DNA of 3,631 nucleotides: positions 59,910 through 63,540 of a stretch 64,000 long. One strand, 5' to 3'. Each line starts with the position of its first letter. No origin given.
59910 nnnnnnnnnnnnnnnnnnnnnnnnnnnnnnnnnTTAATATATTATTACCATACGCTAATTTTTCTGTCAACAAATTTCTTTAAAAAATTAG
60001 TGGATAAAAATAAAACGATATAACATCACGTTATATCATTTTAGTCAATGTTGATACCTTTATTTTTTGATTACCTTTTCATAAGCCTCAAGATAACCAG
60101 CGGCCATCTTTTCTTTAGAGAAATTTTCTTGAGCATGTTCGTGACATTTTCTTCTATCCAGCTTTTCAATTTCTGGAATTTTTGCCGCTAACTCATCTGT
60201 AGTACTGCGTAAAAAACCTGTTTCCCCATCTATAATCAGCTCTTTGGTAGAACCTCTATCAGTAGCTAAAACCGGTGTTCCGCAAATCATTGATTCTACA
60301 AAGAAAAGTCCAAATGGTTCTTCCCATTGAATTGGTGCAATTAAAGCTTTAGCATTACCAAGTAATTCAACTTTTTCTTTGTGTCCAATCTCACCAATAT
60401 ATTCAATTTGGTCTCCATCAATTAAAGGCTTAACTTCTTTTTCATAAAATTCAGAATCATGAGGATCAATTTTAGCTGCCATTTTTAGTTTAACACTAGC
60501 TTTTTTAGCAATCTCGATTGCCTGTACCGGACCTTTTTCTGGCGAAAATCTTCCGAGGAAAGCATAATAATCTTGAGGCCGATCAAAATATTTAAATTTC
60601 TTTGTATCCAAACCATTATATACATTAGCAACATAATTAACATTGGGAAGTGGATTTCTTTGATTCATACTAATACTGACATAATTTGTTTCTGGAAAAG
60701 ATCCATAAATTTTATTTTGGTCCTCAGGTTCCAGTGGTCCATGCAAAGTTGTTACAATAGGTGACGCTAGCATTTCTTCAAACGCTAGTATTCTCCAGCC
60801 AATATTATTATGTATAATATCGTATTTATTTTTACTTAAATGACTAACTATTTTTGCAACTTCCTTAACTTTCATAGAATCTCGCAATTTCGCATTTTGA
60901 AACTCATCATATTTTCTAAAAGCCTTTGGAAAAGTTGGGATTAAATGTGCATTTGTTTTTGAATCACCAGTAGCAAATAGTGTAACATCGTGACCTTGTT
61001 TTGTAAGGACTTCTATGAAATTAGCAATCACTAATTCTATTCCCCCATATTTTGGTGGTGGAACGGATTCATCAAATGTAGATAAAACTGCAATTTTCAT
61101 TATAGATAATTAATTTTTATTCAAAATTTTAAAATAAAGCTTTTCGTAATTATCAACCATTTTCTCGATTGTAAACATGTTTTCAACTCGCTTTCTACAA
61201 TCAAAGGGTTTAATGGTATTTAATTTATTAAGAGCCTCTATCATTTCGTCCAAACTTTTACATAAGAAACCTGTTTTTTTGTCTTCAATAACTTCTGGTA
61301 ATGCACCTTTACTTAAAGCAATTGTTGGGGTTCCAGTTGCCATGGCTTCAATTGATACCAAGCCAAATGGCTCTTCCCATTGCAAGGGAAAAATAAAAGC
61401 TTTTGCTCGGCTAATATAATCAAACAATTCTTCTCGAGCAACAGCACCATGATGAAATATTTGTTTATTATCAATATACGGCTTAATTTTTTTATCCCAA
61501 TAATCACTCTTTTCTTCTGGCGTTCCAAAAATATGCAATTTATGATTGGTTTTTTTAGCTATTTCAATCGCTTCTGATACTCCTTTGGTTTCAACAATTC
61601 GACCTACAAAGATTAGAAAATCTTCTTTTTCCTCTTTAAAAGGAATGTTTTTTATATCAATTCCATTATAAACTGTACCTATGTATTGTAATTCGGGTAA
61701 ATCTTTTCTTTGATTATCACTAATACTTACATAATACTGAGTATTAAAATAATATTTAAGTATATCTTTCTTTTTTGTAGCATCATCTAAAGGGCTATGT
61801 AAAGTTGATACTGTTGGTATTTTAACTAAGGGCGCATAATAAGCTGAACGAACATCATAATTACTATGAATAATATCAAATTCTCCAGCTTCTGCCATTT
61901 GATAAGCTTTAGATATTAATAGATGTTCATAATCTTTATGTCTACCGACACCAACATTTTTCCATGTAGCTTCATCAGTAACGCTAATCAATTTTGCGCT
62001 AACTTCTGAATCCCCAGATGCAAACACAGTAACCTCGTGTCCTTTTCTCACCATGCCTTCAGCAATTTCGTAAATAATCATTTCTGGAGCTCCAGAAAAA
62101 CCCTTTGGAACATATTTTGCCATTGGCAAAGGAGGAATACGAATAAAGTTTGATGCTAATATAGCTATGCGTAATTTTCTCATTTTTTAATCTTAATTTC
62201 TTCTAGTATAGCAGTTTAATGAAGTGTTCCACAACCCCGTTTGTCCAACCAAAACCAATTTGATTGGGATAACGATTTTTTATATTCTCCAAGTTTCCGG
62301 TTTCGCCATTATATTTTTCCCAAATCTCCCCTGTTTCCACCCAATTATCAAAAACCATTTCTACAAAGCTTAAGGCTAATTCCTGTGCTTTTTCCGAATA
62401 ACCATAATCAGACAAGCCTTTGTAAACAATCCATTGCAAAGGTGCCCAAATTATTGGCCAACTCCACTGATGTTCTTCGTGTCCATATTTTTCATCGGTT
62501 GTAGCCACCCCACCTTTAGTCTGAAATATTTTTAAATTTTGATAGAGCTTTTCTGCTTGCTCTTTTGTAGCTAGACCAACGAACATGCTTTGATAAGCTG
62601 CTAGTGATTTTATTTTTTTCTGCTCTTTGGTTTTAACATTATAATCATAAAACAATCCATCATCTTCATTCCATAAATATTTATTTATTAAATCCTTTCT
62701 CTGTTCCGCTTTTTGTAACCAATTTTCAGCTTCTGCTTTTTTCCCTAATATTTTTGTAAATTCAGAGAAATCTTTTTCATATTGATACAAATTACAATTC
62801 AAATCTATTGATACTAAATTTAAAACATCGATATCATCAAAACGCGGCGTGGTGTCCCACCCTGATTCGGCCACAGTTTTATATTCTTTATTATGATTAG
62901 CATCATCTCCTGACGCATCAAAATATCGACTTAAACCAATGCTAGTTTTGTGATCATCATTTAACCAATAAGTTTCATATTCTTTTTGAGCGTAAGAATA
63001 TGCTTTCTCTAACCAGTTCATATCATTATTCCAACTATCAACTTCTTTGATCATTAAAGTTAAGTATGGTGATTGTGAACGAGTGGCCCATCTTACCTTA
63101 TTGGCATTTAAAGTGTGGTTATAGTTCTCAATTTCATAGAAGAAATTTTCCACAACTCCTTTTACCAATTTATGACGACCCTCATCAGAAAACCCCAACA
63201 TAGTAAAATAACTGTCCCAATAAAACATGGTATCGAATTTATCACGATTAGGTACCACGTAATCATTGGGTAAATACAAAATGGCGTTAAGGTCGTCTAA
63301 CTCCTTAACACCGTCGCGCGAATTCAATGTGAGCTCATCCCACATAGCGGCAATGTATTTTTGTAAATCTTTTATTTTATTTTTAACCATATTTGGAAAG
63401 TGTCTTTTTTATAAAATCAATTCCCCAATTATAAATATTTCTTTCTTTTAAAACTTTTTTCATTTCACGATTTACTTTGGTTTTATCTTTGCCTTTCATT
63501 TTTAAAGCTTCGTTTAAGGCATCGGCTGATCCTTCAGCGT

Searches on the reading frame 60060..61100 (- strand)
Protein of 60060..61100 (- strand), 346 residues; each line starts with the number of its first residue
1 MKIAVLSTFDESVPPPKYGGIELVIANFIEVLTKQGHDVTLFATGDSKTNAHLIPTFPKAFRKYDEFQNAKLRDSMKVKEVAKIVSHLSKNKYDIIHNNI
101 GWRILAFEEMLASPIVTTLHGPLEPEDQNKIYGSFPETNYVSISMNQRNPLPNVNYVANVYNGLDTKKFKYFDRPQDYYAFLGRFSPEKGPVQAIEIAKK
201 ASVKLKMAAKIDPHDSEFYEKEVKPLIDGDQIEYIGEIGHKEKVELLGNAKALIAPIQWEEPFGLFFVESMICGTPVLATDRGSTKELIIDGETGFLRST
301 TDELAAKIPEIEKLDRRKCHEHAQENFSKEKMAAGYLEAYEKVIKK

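Call 11: search_protein_families(library=pfam, proteins=[window:60060-61100:-], max_evalue=0.01)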
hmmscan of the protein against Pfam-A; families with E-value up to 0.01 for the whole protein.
window:60060-61100:- (346 aa): 3 families
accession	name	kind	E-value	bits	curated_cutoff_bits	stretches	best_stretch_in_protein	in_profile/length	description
PF00534.26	Glycos_transf_1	-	3.2e-25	89.1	26.4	1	174-323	13-169/172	Glycosyl transferases group 1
PF13692.12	Glyco_trans_1_4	-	1.6e-16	61.3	27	1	180-308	5-136/142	Glycosyl transferases group 1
PF13439.12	Glyco_transf_4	-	2e-11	44.6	28.5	1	18-129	1-109/170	Glycosyltransferase Family 4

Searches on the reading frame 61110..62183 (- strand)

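Call 11: search_protein_families(library=pfam, proteins=[window:61110-62183:-], max_evalue=0.01)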
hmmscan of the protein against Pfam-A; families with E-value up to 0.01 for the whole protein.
window:61110-62183:- (357 aa): 7 families
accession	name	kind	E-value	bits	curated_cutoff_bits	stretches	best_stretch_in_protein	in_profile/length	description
PF00534.26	Glycos_transf_1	-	1.5e-28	99.9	26.4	1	178-321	6-155/172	Glycosyl transferases group 1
PF13692.12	Glyco_trans_1_4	-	3.4e-22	79.7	27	1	190-321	4-139/142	Glycosyl transferases group 1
PF13439.12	Glyco_transf_4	-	2.4e-14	54.2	28.5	1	34-177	5-168/170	Glycosyltransferase Family 4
PF20706.3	GT4-conflict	-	1.1e-07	31.6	26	1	184-302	194-323/385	Family 4 Glycosyltransferase in conflict systems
PF13579.12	Glyco_trans_4_4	-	2.5e-07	31.6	29.7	1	33-132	3-105/158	Glycosyl transferase 4-like domain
PF13524.12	Glyco_trans_1_2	-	4.4e-05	23.9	25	1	209-322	10-112/144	Glycosyl transferase-like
PF13477.12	Glyco_trans_4_2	-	0.0046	17.6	23.4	1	38-147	14-126/139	Glycosyl transferase 4-like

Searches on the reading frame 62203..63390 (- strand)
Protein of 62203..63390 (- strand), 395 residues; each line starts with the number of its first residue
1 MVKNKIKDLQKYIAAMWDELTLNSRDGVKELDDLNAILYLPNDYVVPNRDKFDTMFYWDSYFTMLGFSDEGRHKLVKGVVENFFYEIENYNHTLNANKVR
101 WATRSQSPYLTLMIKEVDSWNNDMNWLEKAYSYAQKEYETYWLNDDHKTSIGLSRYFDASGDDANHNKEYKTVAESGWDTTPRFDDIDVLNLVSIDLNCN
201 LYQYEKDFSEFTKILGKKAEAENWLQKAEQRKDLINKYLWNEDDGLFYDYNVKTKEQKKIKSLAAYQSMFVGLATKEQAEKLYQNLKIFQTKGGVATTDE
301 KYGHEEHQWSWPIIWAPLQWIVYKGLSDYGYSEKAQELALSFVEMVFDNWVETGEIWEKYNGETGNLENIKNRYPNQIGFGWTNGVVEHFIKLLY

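Call 11: search_protein_families(library=pfam, proteins=[window:62203-63390:-], max_evalue=0.01)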
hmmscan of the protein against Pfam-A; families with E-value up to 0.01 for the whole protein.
window:62203-63390:- (395 aa): 3 families
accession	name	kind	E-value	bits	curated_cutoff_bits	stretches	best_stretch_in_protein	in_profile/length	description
PF01204.24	Trehalase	-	5.1e-85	286.7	21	2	171-393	284-510/512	Trehalase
PF22422.2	MGH1-like_GH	-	5.6e-23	82.5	27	1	57-369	6-349/356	Mannosylglycerate hydrolase MGH1-like glycoside hydrolase domain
PF03200.22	Glyco_hydro_63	-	2.1e-08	33.9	22.4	2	122-262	183-321/492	Glycosyl hydrolase family 63 C-terminal domain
